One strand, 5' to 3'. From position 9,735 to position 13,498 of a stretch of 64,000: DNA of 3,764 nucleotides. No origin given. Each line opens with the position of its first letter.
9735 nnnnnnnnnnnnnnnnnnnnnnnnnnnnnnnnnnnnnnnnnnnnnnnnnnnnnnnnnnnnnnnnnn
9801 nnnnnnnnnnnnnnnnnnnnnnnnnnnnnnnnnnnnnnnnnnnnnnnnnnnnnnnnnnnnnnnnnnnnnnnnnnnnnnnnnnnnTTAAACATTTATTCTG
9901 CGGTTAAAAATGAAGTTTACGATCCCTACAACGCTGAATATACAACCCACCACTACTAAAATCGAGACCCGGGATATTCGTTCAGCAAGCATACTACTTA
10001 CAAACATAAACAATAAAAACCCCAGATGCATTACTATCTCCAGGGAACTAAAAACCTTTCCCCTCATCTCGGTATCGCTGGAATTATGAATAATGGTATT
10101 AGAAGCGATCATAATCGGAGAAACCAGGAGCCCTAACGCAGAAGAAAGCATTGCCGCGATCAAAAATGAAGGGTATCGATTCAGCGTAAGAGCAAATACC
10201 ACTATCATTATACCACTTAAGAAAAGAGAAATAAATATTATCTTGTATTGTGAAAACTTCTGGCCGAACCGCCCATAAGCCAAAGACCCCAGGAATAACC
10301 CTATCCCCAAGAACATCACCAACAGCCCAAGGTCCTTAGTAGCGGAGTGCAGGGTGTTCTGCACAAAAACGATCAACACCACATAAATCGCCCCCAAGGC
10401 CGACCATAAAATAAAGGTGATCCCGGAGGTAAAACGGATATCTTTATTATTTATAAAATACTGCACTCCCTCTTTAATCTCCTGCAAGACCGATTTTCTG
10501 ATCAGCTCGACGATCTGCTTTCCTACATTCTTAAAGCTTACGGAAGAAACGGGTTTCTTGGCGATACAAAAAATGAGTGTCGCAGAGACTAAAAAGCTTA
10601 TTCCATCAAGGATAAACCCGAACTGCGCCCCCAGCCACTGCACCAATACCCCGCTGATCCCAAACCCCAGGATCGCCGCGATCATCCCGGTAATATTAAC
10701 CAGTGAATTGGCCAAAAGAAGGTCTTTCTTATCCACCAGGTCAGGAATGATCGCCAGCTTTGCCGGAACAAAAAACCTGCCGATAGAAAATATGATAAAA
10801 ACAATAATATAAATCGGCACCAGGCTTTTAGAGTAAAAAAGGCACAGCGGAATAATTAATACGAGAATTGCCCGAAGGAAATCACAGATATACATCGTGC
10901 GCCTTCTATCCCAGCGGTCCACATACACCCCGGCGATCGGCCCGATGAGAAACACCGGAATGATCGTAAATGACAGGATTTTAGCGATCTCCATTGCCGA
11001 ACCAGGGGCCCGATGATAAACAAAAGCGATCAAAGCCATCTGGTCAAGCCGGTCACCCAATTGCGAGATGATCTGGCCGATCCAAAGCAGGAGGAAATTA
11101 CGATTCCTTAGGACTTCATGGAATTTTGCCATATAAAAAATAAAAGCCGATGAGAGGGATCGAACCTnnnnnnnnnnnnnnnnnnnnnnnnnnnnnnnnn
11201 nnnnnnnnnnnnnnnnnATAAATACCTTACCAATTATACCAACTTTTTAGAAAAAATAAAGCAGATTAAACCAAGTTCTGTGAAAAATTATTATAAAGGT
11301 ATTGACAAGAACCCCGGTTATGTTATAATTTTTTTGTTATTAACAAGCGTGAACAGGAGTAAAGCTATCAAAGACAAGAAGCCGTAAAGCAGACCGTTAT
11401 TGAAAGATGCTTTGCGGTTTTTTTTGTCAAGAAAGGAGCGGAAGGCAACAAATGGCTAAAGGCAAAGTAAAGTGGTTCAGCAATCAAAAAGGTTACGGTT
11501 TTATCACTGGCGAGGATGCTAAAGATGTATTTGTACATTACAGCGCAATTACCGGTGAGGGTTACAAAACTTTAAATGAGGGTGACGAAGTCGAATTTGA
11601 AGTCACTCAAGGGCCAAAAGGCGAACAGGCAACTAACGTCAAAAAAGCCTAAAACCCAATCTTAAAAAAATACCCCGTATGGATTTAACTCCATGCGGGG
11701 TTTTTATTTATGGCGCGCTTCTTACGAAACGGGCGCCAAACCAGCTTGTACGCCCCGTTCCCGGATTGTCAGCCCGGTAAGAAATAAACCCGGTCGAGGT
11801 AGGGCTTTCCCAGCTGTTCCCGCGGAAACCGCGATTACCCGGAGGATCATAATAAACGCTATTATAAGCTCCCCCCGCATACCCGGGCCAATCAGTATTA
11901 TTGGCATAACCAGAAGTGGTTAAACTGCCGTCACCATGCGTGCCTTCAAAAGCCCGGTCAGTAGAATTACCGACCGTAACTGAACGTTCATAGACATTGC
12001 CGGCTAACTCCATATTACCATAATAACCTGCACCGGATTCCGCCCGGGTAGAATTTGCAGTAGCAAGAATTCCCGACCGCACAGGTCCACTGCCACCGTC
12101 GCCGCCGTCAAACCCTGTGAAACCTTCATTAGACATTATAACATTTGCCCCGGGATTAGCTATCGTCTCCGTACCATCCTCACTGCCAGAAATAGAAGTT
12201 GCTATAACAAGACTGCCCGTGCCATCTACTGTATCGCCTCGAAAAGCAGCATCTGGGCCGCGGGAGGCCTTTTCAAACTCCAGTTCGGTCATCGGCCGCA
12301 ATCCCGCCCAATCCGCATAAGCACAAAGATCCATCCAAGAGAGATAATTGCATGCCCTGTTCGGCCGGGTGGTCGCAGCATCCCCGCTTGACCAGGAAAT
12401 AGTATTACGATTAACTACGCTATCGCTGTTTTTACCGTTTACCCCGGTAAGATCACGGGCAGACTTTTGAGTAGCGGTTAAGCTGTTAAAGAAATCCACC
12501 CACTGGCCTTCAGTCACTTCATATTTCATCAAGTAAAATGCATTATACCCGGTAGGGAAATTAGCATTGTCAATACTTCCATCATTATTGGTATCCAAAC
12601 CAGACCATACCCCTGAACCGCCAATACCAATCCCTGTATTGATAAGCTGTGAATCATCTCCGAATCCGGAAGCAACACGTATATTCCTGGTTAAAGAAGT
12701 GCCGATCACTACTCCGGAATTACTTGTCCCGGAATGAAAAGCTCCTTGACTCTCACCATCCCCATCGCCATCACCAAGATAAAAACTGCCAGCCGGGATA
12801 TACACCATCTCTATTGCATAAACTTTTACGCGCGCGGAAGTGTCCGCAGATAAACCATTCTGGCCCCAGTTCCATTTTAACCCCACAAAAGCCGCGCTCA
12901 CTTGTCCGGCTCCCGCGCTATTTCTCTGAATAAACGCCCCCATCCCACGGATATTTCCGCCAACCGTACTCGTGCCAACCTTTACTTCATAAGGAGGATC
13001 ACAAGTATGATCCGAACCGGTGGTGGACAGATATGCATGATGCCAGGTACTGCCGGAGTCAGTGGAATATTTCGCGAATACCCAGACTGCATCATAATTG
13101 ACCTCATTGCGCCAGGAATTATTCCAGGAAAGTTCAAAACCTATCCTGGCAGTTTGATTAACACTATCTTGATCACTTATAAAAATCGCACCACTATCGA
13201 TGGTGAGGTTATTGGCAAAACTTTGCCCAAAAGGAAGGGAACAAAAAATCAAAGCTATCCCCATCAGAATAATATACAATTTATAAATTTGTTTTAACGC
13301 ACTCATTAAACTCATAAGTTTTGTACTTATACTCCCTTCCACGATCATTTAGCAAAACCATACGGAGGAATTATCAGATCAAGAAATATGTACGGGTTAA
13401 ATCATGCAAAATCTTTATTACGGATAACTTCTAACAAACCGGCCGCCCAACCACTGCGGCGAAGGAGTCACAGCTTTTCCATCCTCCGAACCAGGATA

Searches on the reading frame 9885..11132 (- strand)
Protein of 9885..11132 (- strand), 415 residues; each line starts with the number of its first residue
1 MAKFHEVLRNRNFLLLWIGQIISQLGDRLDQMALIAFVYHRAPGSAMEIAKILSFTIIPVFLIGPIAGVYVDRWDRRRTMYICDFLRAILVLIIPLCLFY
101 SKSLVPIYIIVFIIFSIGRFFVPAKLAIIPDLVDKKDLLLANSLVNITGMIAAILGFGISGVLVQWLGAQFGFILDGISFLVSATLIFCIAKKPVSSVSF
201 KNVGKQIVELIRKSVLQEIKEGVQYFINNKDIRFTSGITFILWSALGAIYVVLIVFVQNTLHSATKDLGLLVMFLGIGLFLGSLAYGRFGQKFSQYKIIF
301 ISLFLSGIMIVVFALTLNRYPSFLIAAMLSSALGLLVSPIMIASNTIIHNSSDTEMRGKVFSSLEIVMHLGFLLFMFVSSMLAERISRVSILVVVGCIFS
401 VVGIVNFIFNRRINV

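Call 10: search_protein_families(library=pfam, proteins=[window:9885-11132:-], max_evalue=0.001)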
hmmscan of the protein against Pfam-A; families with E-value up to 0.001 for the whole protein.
window:9885-11132:- (415 aa): 2 families
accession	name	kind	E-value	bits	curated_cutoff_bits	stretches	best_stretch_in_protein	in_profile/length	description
PF07690.21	MFS_1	-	2.9e-32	112.4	33.4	2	16-245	1-213/347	Major Facilitator Superfamily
PF05977.19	MFS_3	-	3.8e-25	88.7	27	1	8-332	7-320/524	Transmembrane secretion effector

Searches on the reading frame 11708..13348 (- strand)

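Call 10: search_protein_families(library=pfam, proteins=[window:11708-13348:-], max_evalue=0.001)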
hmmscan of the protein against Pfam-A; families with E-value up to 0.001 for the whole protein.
window:11708-13348:- (546 aa): 1 family
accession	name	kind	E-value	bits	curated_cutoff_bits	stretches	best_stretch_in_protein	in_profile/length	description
PF03781.23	FGE-sulfatase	-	1.1e-12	48.6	23.3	1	269-368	35-128/255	Sulfatase-modifying factor enzyme 1-like domain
